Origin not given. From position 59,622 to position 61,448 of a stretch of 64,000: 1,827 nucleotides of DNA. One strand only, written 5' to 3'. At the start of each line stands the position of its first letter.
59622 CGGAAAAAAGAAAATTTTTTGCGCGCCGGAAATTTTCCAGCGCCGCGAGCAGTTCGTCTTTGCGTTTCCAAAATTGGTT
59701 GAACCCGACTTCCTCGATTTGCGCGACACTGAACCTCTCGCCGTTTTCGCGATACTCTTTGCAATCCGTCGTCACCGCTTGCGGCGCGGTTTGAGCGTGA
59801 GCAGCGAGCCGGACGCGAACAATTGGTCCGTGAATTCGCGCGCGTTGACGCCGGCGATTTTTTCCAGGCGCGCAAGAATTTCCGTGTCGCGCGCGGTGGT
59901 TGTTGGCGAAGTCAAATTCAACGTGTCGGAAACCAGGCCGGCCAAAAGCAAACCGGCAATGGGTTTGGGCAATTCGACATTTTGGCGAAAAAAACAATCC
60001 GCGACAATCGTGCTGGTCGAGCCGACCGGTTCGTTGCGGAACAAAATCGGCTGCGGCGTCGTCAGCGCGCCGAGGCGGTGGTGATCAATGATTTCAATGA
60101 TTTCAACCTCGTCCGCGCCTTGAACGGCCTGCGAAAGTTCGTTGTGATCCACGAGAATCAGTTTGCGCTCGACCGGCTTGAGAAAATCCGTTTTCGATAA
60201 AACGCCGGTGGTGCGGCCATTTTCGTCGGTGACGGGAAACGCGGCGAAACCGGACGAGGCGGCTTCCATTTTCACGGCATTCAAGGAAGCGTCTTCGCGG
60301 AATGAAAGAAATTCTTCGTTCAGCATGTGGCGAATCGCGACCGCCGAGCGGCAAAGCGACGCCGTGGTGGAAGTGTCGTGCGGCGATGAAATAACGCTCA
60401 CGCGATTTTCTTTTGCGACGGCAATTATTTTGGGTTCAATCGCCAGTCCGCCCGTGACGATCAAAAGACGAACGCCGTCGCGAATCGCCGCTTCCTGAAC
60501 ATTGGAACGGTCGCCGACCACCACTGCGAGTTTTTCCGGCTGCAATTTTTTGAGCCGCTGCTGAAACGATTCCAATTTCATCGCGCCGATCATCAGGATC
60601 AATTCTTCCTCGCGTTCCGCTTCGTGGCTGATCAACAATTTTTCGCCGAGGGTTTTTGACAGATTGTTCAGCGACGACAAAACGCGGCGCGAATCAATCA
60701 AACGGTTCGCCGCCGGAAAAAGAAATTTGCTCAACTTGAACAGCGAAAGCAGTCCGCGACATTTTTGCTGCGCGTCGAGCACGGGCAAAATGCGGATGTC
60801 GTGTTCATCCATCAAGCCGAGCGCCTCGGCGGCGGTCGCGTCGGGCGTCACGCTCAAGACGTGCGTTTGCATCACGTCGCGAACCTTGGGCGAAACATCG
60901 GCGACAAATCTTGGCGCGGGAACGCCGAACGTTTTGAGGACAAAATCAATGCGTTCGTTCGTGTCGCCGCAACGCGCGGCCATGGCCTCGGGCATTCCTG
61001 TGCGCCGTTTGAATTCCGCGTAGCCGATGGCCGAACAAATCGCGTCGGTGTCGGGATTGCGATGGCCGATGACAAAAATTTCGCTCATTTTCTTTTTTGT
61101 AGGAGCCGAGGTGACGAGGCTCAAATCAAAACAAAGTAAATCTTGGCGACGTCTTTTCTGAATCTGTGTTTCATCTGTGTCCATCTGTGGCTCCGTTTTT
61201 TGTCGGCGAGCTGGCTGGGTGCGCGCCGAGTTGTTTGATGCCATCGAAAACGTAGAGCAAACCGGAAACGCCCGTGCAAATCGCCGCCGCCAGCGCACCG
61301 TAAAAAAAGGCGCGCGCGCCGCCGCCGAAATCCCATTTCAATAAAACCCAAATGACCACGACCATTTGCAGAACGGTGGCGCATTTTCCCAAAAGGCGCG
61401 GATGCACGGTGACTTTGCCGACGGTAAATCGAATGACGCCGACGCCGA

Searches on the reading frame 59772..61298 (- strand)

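Call 28: search_protein_families(library=pfam, proteins=[window:59772-61298:-])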
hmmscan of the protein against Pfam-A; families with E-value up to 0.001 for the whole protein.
window:59772-61298:- (508 aa): 3 families
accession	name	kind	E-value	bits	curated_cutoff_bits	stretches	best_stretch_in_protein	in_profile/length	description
PF07085.17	DRTGG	-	7.7e-23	80.8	25.2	1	213-316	2-102/105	DRTGG domain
PF01368.27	DHH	-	4.8e-22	79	28.1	1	74-454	2-124/125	DHH family, N-terminal domain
PF00571.33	CBS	-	7.1e-18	65.1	24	2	139-192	1-54/57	CBS domain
